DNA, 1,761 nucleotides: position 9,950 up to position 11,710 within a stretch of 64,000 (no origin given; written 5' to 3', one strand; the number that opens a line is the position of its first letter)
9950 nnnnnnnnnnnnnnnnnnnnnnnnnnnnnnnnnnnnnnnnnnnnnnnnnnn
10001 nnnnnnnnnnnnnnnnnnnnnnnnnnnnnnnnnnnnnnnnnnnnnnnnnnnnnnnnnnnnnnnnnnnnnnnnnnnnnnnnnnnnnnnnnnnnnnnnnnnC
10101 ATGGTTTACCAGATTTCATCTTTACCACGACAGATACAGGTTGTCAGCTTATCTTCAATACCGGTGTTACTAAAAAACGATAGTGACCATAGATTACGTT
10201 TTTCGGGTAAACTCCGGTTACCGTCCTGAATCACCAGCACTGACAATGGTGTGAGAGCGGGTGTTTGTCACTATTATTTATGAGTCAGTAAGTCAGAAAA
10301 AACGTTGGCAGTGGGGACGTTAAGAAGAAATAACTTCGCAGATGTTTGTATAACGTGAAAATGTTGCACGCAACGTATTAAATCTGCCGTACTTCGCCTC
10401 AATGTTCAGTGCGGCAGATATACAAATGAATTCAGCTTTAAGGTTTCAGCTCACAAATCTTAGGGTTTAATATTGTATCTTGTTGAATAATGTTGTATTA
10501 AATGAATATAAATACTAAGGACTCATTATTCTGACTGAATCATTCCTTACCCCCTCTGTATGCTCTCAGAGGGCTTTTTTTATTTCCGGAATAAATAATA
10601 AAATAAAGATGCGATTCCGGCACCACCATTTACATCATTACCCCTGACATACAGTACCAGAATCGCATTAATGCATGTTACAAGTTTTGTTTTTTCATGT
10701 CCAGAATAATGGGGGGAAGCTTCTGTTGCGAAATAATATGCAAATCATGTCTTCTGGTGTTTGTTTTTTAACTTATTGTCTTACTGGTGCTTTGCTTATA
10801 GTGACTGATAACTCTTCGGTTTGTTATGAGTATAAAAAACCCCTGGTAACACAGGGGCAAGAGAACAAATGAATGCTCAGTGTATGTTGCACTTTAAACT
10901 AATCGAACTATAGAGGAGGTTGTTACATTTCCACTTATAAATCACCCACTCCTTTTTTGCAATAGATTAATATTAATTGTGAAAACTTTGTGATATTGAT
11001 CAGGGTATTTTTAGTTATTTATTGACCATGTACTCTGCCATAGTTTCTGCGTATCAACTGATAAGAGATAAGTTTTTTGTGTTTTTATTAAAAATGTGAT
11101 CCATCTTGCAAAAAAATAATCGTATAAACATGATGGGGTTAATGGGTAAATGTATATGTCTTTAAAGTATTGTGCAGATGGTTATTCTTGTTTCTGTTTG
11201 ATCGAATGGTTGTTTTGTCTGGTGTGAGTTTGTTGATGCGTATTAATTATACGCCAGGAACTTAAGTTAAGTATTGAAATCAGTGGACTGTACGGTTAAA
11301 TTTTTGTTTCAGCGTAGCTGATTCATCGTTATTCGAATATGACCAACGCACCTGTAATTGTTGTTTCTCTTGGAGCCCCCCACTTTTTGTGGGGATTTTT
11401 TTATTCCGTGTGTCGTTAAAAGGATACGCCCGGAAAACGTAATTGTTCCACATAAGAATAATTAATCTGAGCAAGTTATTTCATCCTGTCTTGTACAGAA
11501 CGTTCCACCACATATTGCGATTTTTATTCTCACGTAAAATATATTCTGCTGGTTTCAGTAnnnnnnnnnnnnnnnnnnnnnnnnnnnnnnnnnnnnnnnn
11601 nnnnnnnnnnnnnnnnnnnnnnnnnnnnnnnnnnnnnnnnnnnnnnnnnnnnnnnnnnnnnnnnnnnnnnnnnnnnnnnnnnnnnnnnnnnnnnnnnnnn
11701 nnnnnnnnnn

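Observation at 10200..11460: Thrice-repeated ~1.3 kb AT-rich noncoding-looking module with conserved hairpins and a possible small Cys-rich peptide gene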

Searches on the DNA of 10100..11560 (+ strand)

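Call 4: search_dna_similar(query=window:10200-11460:+, collection=plasmids, mode=near, max_rows=25)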
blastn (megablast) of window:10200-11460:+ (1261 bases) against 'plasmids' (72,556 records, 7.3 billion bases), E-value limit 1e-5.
Records with a match: 17; places in all: 33; records where one place covers at least 80% of the query: 13.
Best place of each record, by identity: >=99% 8; 90-95% 9.
By first word of the organism name: Escherichia 17.
By predicted mobility (MOB-suite, as given by PLSDB): conjugative 14; mobilizable 3.
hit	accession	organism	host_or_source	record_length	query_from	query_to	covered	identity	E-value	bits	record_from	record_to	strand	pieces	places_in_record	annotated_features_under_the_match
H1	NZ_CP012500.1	Escherichia coli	food,lettuce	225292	1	1261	100%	100.0%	0e+0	2329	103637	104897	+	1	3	none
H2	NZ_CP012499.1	Escherichia coli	food,ground beef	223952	1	1261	100%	100.0%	0e+0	2329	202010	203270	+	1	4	none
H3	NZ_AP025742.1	Escherichia sp. 10290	Homo sapiens,feces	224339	1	1261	100%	100.0%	0e+0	2329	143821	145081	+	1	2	none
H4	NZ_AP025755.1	Escherichia sp. KS167_9B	Bos taurus,feces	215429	1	1261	100%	100.0%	0e+0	2329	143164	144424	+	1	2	none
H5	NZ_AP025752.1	Escherichia sp. HH154_1D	Bos taurus,feces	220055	1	1261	100%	100.0%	0e+0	2329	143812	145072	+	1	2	none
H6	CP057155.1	Escherichia coli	culture,Pooled cattle faecal samples ...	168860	1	1261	100%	99.7%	0e+0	2307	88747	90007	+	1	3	none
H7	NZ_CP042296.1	Escherichia coli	crow,cell culture,cloacal swab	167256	1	1261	100%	99.7%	0e+0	2305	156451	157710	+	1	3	none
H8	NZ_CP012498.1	Escherichia coli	food,alfalfa sprout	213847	1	1261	100%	99.4%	0e+0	2289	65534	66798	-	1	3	none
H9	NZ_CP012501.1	Escherichia coli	Homo sapiens,bagged lettuce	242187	1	1259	100%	92.5%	0e+0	1807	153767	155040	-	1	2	none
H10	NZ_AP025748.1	Escherichia sp. HH091_1A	Bos taurus,feces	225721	1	1259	100%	91.9%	0e+0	1760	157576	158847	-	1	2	none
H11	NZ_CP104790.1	Escherichia coli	bacteria,swine faeces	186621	2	1075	85%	90.3%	0e+0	1395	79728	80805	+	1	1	none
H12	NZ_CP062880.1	Escherichia coli O157:H16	Sus scrofa domesticus,feces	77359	2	1075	85%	90.2%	0e+0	1389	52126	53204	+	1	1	none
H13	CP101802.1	Escherichia coli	cell culture,anal swab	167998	5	1075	85%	90.2%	0e+0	1389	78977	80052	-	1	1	none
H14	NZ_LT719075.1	Escherichia coli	Homo sapiens,feces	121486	1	181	14%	92.1%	6e-66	259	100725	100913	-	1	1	none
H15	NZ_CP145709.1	Escherichia coli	Homo sapiens,stool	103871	1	181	14%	92.1%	6e-66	259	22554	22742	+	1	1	none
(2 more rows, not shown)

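Call 7: get_annotated_region(hit=H1, flank=6000)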
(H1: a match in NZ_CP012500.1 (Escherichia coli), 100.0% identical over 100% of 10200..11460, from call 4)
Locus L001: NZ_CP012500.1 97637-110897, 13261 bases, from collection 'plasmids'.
description: Escherichia coli strain 09-00049 plasmid pCFSAN004180G, complete sequence
organism: Escherichia coli (NCBI taxid 562)
taxonomy: Bacteria; Pseudomonadota; Gammaproteobacteria; Enterobacterales; Enterobacteriaceae; Escherichia; Escherichia coli
host: -; source: food,lettuce; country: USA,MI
typing (MOB-suite, as given by PLSDB): conjugative; replicon IncFIA,IncFIB; relaxase MOBF,MOBP; mating-pair formation MPF_F
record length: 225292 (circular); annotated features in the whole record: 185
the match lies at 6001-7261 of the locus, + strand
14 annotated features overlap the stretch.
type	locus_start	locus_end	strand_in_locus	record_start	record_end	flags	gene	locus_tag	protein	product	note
CDS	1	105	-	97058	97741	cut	-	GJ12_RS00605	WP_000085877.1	DNA methylase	-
CDS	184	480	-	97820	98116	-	-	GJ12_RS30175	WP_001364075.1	hypothetical protein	-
CDS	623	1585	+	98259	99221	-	parM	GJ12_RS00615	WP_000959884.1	plasmid segregation protein ParM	-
CDS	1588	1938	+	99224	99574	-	-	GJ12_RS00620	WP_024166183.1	plasmid partitioning/stability family protein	-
CDS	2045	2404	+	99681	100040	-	-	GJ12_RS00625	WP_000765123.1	hypothetical protein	-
CDS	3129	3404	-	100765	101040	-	-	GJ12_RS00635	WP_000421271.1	type II toxin-antitoxin system RelE/ParE family toxin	GO:0030541 - plasmid partitioning [Evidence IEA]; GO:0051290 - protein heterotetramerization [Evidence IEA]; GO:0009432 ...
CDS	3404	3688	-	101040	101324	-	-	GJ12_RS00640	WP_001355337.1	ribbon-helix-helix protein, CopG family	GO:0006355 - regulation of DNA-templated transcription [Evidence IEA]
CDS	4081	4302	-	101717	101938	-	-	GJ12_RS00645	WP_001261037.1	MarR family transcriptional regulator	GO:0006355 - regulation of DNA-templated transcription [Evidence IEA]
CDS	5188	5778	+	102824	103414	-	-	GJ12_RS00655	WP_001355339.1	hypothetical protein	-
CDS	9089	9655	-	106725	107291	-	-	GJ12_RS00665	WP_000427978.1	YopT-type cysteine protease domain-containing protein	-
CDS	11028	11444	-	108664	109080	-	-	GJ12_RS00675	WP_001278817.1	plasmid partitioning/stability family protein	-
CDS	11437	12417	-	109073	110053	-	-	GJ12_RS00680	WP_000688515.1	plasmid segregation protein ParM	GO:0030541 - plasmid partitioning [Evidence IEA]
CDS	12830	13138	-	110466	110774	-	-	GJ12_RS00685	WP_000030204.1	molecular chaperone GroEL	-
CDS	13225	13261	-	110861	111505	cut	-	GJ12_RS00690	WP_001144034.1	ParA family protein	-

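Call 8: search_dna_similar(query=window:10200-11460:+, collection=ecoli_genomes, mode=near, max_rows=30)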
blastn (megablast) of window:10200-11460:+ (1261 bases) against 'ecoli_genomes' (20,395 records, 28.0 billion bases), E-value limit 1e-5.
Records with a match: 27; places in all: 65; records where one place covers at least 80% of the query: 23.
Genomes with a match: 27 of 5426; with a place that covers at least 80% of the query: 23. Places per genome that has any: lowest 1, median 3, highest 4. On chromosomes: 0 places; on plasmids: 65.
Best place of each record, by identity: >=99% 15; 95-99% 2; 90-95% 9; 80-90% 1.
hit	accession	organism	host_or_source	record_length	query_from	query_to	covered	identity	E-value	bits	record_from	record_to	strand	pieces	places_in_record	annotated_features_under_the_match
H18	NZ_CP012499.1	Escherichia coli strain GB089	ground beef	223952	1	1261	100%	100.0%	0e+0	2329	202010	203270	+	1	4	none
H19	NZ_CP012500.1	Escherichia coli strain 09-00049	lettuce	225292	1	1261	100%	100.0%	0e+0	2329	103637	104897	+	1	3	none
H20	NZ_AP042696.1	Escherichia coli strain OkiPb01715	bovine feces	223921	1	1261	100%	100.0%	0e+0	2329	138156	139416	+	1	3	none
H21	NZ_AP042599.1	Escherichia coli strain OkiPb01701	bovine feces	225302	1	1261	100%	100.0%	0e+0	2329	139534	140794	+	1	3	none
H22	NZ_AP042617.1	Escherichia coli strain OkiPb01703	bovine feces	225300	1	1261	100%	100.0%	0e+0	2329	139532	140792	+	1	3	none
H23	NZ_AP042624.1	Escherichia coli strain OkiPb01704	bovine feces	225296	1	1261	100%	100.0%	0e+0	2329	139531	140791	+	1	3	none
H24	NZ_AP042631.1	Escherichia coli strain OkiPb01705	bovine feces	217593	1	1261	100%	100.0%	0e+0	2329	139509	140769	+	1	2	none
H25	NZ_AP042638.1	Escherichia coli strain OkiPb01706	bovine feces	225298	1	1261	100%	100.0%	0e+0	2329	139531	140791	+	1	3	none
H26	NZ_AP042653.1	Escherichia coli strain OkiPb01708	bovine feces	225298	1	1261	100%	100.0%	0e+0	2329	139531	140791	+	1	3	none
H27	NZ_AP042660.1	Escherichia coli strain OkiPb01709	bovine feces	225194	1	1261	100%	100.0%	0e+0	2329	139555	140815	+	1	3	none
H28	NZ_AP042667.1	Escherichia coli strain OkiPb01710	bovine feces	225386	1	1261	100%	100.0%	0e+0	2329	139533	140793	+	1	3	none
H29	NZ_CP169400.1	Escherichia coli strain MFDS1022581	Animal source foods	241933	1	1261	100%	99.8%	0e+0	2318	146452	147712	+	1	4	none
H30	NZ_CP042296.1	Escherichia coli strain RM9088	crow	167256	1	1261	100%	99.7%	0e+0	2305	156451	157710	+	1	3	none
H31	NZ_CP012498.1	Escherichia coli strain 06-00048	alfalfa sprout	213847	1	1261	100%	99.4%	0e+0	2289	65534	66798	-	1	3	none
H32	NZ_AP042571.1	Escherichia coli strain OkiPb01695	bovine feces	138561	1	1261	100%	99.1%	0e+0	2266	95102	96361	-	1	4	none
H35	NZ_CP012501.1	Escherichia coli strain 08-00022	Homo sapiens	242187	1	1259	100%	92.5%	0e+0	1807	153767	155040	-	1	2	none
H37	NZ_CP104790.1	Escherichia coli strain SHP24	swine faeces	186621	2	1075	85%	90.3%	0e+0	1395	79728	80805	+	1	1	none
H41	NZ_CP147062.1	Escherichia coli strain JKHS016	hospital wastewater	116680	1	181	14%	92.1%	2e-65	259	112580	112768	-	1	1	none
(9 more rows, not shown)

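Call 11: get_annotated_region(hit=H37, flank=6000)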
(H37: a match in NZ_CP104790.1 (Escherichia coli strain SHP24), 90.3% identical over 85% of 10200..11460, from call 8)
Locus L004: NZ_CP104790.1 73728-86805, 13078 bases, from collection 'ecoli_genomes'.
description: Escherichia coli strain SHP24 plasmid pHNSHP24-2, complete sequence
organism: Escherichia coli strain SHP24 (NCBI taxid 562)
replicon: plasmid pHNSHP24-2; assembly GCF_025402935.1
host: -; source: swine faeces; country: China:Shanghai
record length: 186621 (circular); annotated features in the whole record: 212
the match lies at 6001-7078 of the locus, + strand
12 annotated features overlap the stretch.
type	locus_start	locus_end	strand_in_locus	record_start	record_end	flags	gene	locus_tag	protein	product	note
CDS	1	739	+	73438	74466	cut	gtdA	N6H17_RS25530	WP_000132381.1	gentisate 1,2-dioxygenase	-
CDS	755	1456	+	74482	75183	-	-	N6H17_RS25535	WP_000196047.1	fumarylacetoacetate hydrolase family protein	-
CDS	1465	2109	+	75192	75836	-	maiA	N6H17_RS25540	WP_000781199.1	maleylacetoacetate isomerase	-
CDS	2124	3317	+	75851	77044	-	-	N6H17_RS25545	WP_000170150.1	3-hydroxybenzoate 6-monooxygenase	-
CDS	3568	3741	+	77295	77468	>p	-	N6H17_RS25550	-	hypothetical protein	incomplete; partial in the middle of a contig; missing C-terminus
CDS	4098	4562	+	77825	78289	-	-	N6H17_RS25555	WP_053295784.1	hypothetical protein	-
CDS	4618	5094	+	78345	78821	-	-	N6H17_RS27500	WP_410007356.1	putative adhesin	-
CDS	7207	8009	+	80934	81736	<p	-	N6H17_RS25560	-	IS3 family transposase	frameshifted; internal stop; incomplete; partial in the middle of a contig; missing N-terminus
CDS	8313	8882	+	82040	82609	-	-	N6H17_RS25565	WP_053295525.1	hypothetical protein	-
CDS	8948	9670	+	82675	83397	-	-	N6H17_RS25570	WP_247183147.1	fimbrial biogenesis chaperone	-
CDS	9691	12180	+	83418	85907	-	-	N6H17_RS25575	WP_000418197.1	fimbria/pilus outer membrane usher protein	-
CDS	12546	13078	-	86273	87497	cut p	-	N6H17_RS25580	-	IS3 family transposase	frameshifted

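Call 12: get_annotated_region(hit=H35, flank=6000)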
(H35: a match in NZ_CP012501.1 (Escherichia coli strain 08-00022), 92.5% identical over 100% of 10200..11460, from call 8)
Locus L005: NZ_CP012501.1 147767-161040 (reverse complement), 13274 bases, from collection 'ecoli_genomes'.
description: Escherichia coli strain 08-00022 plasmid pCFSAN004179G, complete sequence
organism: Escherichia coli strain 08-00022 (NCBI taxid 562)
replicon: plasmid pCFSAN004179G; assembly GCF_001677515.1
host: Homo sapiens; source: bagged lettuce; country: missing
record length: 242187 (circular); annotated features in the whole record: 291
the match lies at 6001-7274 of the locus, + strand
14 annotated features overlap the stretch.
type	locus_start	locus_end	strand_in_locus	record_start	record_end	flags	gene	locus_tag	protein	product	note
CDS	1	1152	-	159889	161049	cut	-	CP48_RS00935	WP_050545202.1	glycosyltransferase family protein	-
CDS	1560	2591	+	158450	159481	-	-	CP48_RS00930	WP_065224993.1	IS630 family transposase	-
CDS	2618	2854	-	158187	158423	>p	-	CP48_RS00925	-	helix-turn-helix domain-containing protein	incomplete; partial in the middle of a contig; missing C-terminus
CDS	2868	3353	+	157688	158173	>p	-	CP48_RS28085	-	IS3 family transposase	frameshifted; incomplete; partial in the middle of a contig; missing N-terminus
CDS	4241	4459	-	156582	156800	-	sta1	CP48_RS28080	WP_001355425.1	heat-stable enterotoxin ST-I group a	-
CDS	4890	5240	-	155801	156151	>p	-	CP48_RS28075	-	IS91 family transposase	incomplete; partial in the middle of a contig; missing C-terminus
CDS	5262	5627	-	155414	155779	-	-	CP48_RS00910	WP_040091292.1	hypothetical protein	-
CDS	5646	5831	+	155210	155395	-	-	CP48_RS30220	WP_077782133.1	hypothetical protein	-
CDS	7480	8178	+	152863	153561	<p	-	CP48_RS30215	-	IS3 family transposase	frameshifted; internal stop; incomplete; partial in the middle of a contig; missing C-terminus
CDS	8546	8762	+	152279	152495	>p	-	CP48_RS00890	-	IS91 family transposase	frameshifted; incomplete; partial in the middle of a contig; missing N-terminus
CDS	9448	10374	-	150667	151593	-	-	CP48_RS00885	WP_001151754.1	LysR substrate-binding domain-containing protein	-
CDS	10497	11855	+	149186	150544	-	-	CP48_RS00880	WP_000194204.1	MFS transporter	-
CDS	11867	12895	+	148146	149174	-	gtdA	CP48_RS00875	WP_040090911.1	gentisate 1,2-dioxygenase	-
CDS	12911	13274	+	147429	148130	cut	-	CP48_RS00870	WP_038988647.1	fumarylacetoacetate hydrolase family protein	-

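Call 13: get_annotated_region(hit=H41, flank=4000)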
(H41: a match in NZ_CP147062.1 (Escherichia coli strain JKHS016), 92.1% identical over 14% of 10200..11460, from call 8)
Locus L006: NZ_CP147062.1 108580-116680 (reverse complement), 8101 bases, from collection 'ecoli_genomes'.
description: Escherichia coli strain JKHS016 plasmid pJKHS016_1, complete sequence
organism: Escherichia coli strain JKHS016 (NCBI taxid 562)
replicon: plasmid pJKHS016_1; assembly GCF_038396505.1
host: -; source: hospital wastewater; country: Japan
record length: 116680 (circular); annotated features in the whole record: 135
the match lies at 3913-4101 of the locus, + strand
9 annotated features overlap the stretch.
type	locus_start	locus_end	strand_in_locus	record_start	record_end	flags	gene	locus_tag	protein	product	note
CDS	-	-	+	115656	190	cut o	-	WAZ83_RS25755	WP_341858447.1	acyltransferase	-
CDS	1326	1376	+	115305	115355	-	-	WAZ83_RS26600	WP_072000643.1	IS1 family transposase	-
CDS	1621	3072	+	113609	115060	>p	-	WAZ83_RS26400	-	IS3 family transposase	incomplete; partial in the middle of a contig; missing N-terminus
CDS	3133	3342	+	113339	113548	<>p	-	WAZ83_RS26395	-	hypothetical protein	incomplete; partial in the middle of a contig; missing N-terminus and C-terminus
CDS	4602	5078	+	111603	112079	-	tssB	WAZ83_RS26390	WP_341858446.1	type VI secretion system contractile sheath small subunit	-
CDS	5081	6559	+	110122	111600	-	tssC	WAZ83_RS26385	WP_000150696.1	type VI secretion system contractile sheath large subunit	-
CDS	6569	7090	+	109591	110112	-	-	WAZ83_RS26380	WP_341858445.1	type VI secretion protein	-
CDS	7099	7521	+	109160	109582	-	-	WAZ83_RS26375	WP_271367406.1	lysozyme family protein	-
CDS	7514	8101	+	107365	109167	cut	tssF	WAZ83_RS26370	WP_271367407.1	type VI secretion system baseplate subunit TssF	-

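Call 14: search_dna_similar(query=window:10200-11460:+, collection=plasmids, mode=distant, max_rows=60)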
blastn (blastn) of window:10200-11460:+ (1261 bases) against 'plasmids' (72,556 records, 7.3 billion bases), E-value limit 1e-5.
Records with a match: 306; places in all: 371; records where one place covers at least 80% of the query: 13.
Best place of each record, by identity: >=99% 8; 90-95% 8; 80-90% 2; 60-80% 288.
By first word of the organism name: Escherichia 278; Klebsiella 17; Shigella 6; Enterobacter 1; uncultured 1; Citrobacter 1; bacterium 1; Salmonella 1.
By predicted mobility (MOB-suite, as given by PLSDB): mobilizable 268; conjugative 29; non-mobilizable 9.
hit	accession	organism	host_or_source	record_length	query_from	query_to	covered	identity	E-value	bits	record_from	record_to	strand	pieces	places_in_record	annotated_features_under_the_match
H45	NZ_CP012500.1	Escherichia coli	food,lettuce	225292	1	1261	100%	100.0%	0e+0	2275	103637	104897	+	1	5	none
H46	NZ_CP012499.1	Escherichia coli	food,ground beef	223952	1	1261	100%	100.0%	0e+0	2275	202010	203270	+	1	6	none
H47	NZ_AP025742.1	Escherichia sp. 10290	Homo sapiens,feces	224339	1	1261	100%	100.0%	0e+0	2275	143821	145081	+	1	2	none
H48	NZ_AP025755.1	Escherichia sp. KS167_9B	Bos taurus,feces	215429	1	1261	100%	100.0%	0e+0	2275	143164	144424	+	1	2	none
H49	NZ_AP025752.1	Escherichia sp. HH154_1D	Bos taurus,feces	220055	1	1261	100%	100.0%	0e+0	2275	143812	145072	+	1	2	none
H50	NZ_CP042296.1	Escherichia coli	crow,cell culture,cloacal swab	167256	1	1261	100%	99.7%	0e+0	2253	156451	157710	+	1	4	none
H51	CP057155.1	Escherichia coli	culture,Pooled cattle faecal samples ...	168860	1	1261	100%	99.7%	0e+0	2251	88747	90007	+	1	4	none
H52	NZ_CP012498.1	Escherichia coli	food,alfalfa sprout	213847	1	1261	100%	99.3%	0e+0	2232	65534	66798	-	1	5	none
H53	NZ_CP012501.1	Escherichia coli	Homo sapiens,bagged lettuce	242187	1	1259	100%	92.4%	0e+0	1856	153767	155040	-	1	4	none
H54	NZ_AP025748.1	Escherichia sp. HH091_1A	Bos taurus,feces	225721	1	1259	100%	91.8%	0e+0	1823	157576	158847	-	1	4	none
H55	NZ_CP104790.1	Escherichia coli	bacteria,swine faeces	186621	2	1075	85%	90.2%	0e+0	1491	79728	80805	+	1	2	none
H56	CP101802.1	Escherichia coli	cell culture,anal swab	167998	2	1075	85%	90.1%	0e+0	1486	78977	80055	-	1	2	none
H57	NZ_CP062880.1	Escherichia coli O157:H16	Sus scrofa domesticus,feces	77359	2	1075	85%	90.1%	0e+0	1486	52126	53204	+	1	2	none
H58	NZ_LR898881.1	Escherichia coli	Homo sapiens,rectal swab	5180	67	1220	77%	69.8%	2e-73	355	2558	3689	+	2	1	none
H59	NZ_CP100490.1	Escherichia coli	Gallus gallus domesticus,whole ...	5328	67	1220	77%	69.7%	3e-71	360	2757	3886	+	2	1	none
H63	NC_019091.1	Escherichia coli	-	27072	67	1220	75%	70.5%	6e-68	390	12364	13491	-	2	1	none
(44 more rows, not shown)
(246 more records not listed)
